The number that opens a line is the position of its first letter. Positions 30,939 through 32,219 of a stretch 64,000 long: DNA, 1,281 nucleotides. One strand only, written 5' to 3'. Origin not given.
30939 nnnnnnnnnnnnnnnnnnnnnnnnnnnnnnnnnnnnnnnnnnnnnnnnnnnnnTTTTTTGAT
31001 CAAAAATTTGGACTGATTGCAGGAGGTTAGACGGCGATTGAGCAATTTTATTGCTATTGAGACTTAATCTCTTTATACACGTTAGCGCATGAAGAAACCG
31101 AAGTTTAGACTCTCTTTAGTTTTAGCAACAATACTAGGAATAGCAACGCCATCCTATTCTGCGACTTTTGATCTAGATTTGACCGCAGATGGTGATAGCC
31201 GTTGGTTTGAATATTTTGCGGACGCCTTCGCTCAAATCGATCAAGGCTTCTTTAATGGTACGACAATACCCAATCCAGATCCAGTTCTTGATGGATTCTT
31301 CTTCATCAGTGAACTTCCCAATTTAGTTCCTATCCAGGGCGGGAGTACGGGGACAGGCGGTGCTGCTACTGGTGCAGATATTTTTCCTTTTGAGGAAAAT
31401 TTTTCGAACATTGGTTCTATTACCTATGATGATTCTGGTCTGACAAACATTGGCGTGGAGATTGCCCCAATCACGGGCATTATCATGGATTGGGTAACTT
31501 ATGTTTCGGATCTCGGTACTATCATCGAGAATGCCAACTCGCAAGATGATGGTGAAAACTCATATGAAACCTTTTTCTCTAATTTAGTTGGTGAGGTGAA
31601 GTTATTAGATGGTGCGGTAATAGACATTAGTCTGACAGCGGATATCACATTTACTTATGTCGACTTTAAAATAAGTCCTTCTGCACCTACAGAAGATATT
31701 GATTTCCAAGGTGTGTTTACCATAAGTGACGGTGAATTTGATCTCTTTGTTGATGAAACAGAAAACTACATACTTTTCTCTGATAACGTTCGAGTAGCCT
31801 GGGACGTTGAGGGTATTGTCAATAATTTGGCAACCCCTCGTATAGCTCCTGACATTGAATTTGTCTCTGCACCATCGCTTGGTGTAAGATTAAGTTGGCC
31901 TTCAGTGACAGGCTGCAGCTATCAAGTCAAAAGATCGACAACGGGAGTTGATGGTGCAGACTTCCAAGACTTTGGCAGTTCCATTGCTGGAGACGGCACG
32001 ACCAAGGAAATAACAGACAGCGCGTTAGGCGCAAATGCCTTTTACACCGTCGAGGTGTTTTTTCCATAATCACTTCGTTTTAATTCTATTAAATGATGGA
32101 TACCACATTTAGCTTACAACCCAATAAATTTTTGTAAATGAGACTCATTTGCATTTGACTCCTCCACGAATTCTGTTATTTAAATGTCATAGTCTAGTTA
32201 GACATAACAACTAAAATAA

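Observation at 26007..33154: Putative iron-regulated module: TonB and receptor surrounded by a paralogous family of unknown surface proteins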

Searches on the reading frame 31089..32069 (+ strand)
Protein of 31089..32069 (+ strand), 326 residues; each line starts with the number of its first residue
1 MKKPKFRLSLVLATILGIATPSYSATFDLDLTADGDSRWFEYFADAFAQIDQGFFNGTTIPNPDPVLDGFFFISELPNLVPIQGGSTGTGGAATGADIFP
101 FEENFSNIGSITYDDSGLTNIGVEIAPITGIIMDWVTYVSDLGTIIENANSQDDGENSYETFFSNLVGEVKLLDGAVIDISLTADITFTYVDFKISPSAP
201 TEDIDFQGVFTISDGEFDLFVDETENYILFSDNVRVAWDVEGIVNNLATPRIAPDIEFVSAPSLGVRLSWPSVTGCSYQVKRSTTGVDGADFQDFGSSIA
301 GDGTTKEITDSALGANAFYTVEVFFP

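Call 3: search_protein_families(library=pfam, proteins=[window:31089-32069:+], max_evalue=0.1)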
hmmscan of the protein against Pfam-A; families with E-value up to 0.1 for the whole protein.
window:31089-32069:+ (326 aa): 0 families

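Call 4: search_protein_families(library=ncbifam, proteins=[window:31089-32069:+], max_evalue=0.1)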
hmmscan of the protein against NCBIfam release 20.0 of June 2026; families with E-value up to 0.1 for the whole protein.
window:31089-32069:+ (326 aa): 0 families

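Call 12: find_homologous_proteins(query=window:31089-32069:+, max_evalue=0.001)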
Query window:31089-32069:+ (326 aa): 9 proteins with E <= 0.001 among 6801 candidates.
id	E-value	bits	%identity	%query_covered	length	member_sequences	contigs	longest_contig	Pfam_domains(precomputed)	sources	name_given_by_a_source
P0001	1.5e-210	716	100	100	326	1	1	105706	-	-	-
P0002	2.3e-27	114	38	73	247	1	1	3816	-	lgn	-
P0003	3.2e-26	111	37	79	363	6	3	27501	PF00404.25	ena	-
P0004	1.9e-22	98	34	79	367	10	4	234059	PF00404.25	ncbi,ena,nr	ncbi:MAG: hypothetical protein CMJ77_14235 [Planctomycetaceae bacterium]|nr:hypothetical protein [Pl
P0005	2.0e-21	95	37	76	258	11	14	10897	-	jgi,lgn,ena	-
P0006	2.4e-21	95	36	71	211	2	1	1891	-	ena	-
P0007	4.9e-19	87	36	69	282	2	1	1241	-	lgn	-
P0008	5.2e-12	64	29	84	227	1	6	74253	-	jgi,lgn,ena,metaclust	metaclust:\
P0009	1.3e-11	63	33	78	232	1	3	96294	-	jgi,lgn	-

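Call 14: find_encoding_contigs(protein=P0004, flank=8000, max_places=3)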
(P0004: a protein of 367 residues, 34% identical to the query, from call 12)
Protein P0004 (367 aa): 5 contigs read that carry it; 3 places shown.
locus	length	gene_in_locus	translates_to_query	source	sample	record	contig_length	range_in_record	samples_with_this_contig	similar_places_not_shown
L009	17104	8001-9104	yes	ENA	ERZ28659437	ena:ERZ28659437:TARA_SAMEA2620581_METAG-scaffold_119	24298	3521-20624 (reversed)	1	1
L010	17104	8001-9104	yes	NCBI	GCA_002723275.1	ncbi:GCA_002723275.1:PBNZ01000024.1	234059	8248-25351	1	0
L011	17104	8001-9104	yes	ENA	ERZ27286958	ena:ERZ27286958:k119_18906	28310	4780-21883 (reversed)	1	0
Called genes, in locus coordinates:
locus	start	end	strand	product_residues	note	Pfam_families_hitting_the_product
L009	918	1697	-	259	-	PF23914:TPR_CcmH_CycH (weak)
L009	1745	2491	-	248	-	PF12895:ANAPC3 (faint), PF13428:TPR_14 (faint), PF13432:TPR_16 (faint), PF14559:TPR_19 (faint)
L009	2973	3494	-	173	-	-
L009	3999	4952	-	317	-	-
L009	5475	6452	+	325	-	PF07963:N_methyl, PF07596:SBP_bac_10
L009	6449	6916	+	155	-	-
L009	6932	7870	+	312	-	PF07963:N_methyl (weak), PF07596:SBP_bac_10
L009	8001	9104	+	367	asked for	PF00404:Dockerin_1 (weak)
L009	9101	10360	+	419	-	PF03929:PepSY_TM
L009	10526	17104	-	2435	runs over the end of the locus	PF00668:Condensation, PF00501:AMP-binding, PF13193:AMP-binding_C, PF00550:PP-binding, PF00668:Condensation, PF00501:AMP-binding, PF00881:Nitroreductase, PF00550:PP-binding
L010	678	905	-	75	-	-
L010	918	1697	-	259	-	PF23914:TPR_CcmH_CycH (weak)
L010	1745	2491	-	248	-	PF12895:ANAPC3 (faint), PF13428:TPR_14 (faint), PF13432:TPR_16 (faint), PF14559:TPR_19 (faint)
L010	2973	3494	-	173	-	-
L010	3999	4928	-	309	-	-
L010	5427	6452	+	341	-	PF07963:N_methyl, PF07596:SBP_bac_10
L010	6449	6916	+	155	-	-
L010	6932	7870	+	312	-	PF07963:N_methyl (weak), PF07596:SBP_bac_10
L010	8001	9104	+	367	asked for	PF00404:Dockerin_1 (weak)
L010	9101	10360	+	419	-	PF03929:PepSY_TM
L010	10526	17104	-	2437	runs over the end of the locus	PF00668:Condensation, PF00501:AMP-binding, PF13193:AMP-binding_C, PF00550:PP-binding, PF00668:Condensation, PF00501:AMP-binding, PF00881:Nitroreductase, PF00550:PP-binding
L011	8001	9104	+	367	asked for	PF00404:Dockerin_1 (weak)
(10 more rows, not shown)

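Call 15: find_encoding_contigs(protein=P0008, flank=10000, max_places=2)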
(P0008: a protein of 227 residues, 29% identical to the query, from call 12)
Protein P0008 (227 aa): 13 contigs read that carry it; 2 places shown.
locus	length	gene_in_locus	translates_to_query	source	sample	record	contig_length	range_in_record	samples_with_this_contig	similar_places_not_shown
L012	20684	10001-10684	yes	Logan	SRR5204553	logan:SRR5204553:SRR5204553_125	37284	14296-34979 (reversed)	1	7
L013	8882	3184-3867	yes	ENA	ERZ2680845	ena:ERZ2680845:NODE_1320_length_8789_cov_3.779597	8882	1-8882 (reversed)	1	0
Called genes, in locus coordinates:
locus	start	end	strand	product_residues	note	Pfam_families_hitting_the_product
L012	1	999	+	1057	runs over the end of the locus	PF00532:Peripla_BP_1, PF13407:Peripla_BP_4, PF13377:Peripla_BP_3, PF00512:HisKA, PF02518:HATPase_c, PF00072:Response_reg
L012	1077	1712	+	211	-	PF07638:Sigma70_ECF (weak), PF04542:Sigma70_r2, PF08281:Sigma70_r4_2, PF04545:Sigma70_r4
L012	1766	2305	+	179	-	-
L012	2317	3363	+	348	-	PF13365:Trypsin_2, PF00595:PDZ, PF13180:PDZ_2, PF17820:PDZ_6 (weak)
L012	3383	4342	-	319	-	PF13407:Peripla_BP_4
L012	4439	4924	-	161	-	PF01475:FUR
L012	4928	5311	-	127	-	-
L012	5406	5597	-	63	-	-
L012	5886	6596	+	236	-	-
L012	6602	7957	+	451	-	PF01554:MatE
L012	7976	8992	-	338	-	PF00165:HTH_AraC (faint), PF12833:HTH_18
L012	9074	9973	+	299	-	-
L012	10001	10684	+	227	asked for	-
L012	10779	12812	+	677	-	PF07715:Plug, PF00593:TonB_dep_Rec_b-barrel, PF14905:OMP_b-brl_3 (faint)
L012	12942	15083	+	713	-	PF07715:Plug, PF00593:TonB_dep_Rec_b-barrel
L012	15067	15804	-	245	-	PF12833:HTH_18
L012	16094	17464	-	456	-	PF25390:WD40_RLD, PF25384:Alsin_RLD (faint), PF00415:RCC1, PF13540:RCC1_2, PF00415:RCC1 (weak), PF13540:RCC1_2 (weak)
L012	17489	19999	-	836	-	-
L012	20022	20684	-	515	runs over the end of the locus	-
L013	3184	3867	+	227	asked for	-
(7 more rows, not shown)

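Call 16: find_encoding_contigs(protein=P0009, flank=10000, max_places=2)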
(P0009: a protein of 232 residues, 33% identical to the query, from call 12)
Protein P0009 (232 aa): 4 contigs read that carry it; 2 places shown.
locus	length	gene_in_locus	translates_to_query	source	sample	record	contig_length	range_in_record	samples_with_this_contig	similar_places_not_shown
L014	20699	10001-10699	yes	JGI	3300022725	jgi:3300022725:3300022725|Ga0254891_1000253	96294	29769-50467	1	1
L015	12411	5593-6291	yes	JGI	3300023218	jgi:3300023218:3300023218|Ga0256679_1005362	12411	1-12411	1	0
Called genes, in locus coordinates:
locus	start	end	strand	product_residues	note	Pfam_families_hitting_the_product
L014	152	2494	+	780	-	PF00662:Proton_antipo_N, PF00361:Proton_antipo_M, PF13244:MbhD, PF20501:MbhE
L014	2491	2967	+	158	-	PF04039:MnhB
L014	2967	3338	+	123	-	PF00420:Oxidored_q2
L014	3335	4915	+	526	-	PF10125:NADHdeh_related (weak), PF00361:Proton_antipo_M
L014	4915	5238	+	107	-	PF01899:MNHE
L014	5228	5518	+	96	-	PF04066:MrpF_PhaF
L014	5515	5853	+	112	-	PF03334:PhaG_MnhG_YufB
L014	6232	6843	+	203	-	PF00440:TetR_N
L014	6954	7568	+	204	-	PF04264:YceI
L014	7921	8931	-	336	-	PF00165:HTH_AraC (faint), PF12833:HTH_18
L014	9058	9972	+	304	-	-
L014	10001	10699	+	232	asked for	-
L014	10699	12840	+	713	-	PF07715:Plug, PF00593:TonB_dep_Rec_b-barrel, PF14905:OMP_b-brl_3 (weak)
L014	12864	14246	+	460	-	PF01554:MatE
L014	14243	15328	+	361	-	-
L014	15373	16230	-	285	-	-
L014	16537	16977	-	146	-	PF07291:MauE (weak), PF13564:DoxX_2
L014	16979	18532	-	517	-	PF01645:Glu_synthase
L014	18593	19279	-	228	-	PF00702:Hydrolase, PF12710:HAD (weak), PF13419:HAD_2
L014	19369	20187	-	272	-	PF00561:Abhydrolase_1, PF12146:Hydrolase_4 (weak), PF12697:Abhydrolase_6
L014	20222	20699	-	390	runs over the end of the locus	PF00390:malic, PF03949:Malic_M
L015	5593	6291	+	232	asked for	-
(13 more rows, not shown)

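Call 17: find_encoding_contigs(protein=P0005, flank=10000, max_places=3)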
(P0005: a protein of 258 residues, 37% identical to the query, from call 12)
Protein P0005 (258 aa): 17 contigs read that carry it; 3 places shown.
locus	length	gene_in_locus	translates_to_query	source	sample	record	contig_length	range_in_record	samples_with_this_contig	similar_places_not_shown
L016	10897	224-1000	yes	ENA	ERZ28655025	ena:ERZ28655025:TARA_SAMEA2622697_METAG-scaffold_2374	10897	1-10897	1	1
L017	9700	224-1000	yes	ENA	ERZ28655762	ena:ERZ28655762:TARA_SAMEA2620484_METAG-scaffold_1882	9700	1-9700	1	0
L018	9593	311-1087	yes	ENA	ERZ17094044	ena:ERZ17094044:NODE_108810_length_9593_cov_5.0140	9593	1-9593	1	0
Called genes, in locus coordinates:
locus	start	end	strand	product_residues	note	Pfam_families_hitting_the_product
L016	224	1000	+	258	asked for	-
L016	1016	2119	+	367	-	-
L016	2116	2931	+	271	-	-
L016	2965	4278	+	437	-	PF03929:PepSY_TM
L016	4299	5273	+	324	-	PF07963:N_methyl (weak), PF07596:SBP_bac_10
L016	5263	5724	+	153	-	-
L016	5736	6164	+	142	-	PF14534:DUF4440 (weak)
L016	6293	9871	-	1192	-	-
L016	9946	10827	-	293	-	PF00005:ABC_tran, PF13304:AAA_21 (weak)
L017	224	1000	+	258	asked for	-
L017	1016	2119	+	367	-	-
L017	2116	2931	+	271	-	-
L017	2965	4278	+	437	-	PF03929:PepSY_TM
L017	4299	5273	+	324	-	PF07963:N_methyl (weak), PF07596:SBP_bac_10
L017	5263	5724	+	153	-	-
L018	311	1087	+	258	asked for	-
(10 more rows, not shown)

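Call 18: find_encoding_contigs(protein=P0003, flank=10000, max_places=2)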
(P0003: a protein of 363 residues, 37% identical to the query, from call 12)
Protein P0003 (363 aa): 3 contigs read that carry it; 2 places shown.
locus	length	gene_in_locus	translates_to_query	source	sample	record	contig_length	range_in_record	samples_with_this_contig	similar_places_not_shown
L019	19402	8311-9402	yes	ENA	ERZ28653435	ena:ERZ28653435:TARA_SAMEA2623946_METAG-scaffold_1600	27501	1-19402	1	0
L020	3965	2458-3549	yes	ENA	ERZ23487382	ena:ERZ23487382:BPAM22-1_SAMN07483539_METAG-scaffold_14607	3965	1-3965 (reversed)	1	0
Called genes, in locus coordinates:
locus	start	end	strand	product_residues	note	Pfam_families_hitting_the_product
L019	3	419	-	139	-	?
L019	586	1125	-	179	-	PF12641:Flavodoxin_3 (weak), PF12724:Flavodoxin_5, PF00258:Flavodoxin_1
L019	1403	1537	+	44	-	-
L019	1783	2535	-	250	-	-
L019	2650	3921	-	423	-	-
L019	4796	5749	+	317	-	-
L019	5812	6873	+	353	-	PF07963:N_methyl (weak), PF07596:SBP_bac_10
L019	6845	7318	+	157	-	-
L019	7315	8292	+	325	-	PF07596:SBP_bac_10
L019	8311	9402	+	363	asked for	PF00404:Dockerin_1 (weak)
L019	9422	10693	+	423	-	PF03929:PepSY_TM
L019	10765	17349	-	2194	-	PF00109:ketoacyl-synt, PF02801:Ketoacyl-synt_C, PF16197:KAsynt_C_assoc, PF22621:CurL-like_PKS_C, PF21089:PKS_DH_N, PF14765:PS-DH, PF13489:Methyltransf_23, PF08241:Methyltransf_11, +11 more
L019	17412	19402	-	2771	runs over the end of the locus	PF00501:AMP-binding, PF00550:PP-binding, PF00109:ketoacyl-synt, PF02801:Ketoacyl-synt_C, PF14765:PS-DH, PF08242:Methyltransf_12, PF13489:Methyltransf_23, PF22953:SpnB_Rossmann, +12 more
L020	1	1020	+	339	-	?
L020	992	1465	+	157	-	-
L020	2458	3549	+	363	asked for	PF00404:Dockerin_1 (weak)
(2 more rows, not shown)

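Call 71: search_protein_families(library=pfam, proteins=[L016:2116-2931:+, L012:5886-6596:+, L014:14243-15328:+], max_evalue=0.01)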
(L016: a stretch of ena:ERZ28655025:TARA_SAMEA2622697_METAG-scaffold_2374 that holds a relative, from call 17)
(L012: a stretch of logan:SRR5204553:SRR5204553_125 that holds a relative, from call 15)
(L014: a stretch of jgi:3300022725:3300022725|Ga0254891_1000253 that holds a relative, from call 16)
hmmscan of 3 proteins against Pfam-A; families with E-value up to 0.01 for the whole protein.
L016:2116-2931:+ (271 aa): 0 families

L012:5886-6596:+ (236 aa): 1 family
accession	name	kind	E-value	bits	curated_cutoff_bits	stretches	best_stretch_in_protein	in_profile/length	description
PF00175.26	NAD_binding_1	-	2.6e-05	25.2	22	1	136-156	1-21/109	Oxidoreductase NAD-binding domain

L014:14243-15328:+ (361 aa): 1 family
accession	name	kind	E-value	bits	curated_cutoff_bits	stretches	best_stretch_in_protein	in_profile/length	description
PF00175.26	NAD_binding_1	-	0.00017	22.6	22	1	245-334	15-108/109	Oxidoreductase NAD-binding domain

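Call 78: find_related_loci(query=A4, collection=genome_contigs, flank=10000)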
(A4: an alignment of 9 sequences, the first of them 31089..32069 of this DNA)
Query A4 (326 aa) in genome_contigs; peptide patterns used: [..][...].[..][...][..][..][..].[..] (x = any residue, [..] = any of these).
103 stretches matched a pattern; 7 encode a relative of the query (tblastn E <= 1e-3); 7 distinct loci.
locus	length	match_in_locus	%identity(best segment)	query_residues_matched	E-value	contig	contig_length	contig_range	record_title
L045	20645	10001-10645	35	11-250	4e-29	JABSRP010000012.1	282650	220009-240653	MAG: Pseudobacteriovorax sp. isolate DT_89 DT-Pseudobacteriovorax-1_scaffold_13, whole genome shotgun sequence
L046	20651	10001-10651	34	2-257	4e-27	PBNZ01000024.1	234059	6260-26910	MAG: Planctomycetaceae bacterium isolate SP176 107064, whole genome shotgun sequence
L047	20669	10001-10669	32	10-247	1e-23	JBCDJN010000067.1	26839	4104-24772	MAG: Planctomycetota bacterium isolate P01_H01_bin.36 k141_2479660_length_26839_cov_19.0000, whole genome shotgun sequen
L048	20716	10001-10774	30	29-323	3e-21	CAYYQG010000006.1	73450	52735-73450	MAG TPA_asm: uncultured Puniceicoccaceae bacterium isolate SRP141376_co5_151 genome assembly, contig: NODE_739_length_73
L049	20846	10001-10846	30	2-310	4e-18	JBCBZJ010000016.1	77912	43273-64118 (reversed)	MAG: Verrucomicrobiota bacterium isolate P01_A01_bin.112 k141_1936462_length_77912_cov_17.1672, whole genome shotgun seq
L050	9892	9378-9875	33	3-188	9e-18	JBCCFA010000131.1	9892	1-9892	MAG: Pseudomonadota bacterium isolate P01_B01_bin.12 k141_2930947_length_9892_cov_22.0000, whole genome shotgun sequence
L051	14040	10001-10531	29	29-242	1e-10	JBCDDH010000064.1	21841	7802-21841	MAG: Planctomycetota bacterium isolate P01_G01_bin.36 k141_2183797_length_21841_cov_11.9647, whole genome shotgun sequen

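Call 96: search_protein_families(library=pfam, proteins=[L045:10649-11425:+, L049:9186-9965:+, L010:6449-6916:+, L016:2116-2931:+, L051:5057-6112:+, L051:6119-7420:+], max_evalue=0.01)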
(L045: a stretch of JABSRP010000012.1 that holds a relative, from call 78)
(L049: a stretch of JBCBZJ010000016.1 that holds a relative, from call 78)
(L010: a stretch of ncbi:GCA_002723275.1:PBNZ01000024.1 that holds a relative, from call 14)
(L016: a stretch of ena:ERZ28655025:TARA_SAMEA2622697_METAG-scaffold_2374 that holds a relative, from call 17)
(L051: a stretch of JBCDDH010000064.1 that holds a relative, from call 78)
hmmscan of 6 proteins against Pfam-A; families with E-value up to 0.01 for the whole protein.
L045:10649-11425:+ (258 aa): 2 families
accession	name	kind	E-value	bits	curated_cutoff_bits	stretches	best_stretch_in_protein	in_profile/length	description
PF00175.26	NAD_binding_1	-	0.00048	21.2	22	0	153-169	1-17/109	Oxidoreductase NAD-binding domain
PF08030.17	NAD_binding_6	-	0.00093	19.7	22.2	1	150-175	3-28/156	Ferric reductase NAD binding domain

L049:9186-9965:+ (259 aa): 1 family
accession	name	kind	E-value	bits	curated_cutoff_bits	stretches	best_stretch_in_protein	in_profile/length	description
PF07589.16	PEP-CTERM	-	0.00046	20.6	20.7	1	232-254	2-24/24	PEP-CTERM motif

L010:6449-6916:+ (155 aa): 2 families
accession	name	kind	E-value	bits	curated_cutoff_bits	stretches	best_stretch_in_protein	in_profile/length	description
PF13620.12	CarboxypepD_reg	-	0.0025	18.5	32.3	1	34-86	7-55/82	Carboxypeptidase regulatory-like domain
PF20598.4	DUF6795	-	0.0053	17.5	27.4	0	29-74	1-50/103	Domain of unknown function (DUF6795)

L016:2116-2931:+ (271 aa): 0 families

L051:5057-6112:+ (351 aa): 1 family
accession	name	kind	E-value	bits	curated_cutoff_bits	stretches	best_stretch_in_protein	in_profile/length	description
PF07589.16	PEP-CTERM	-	0.00047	20.6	20.7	1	329-350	1-24/24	PEP-CTERM motif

L051:6119-7420:+ (433 aa): 1 family
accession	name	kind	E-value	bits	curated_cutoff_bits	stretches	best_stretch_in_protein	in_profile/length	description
PF03575.23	Peptidase_S51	-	1.2e-07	32.1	23.9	1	119-262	75-201/206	Peptidase family S51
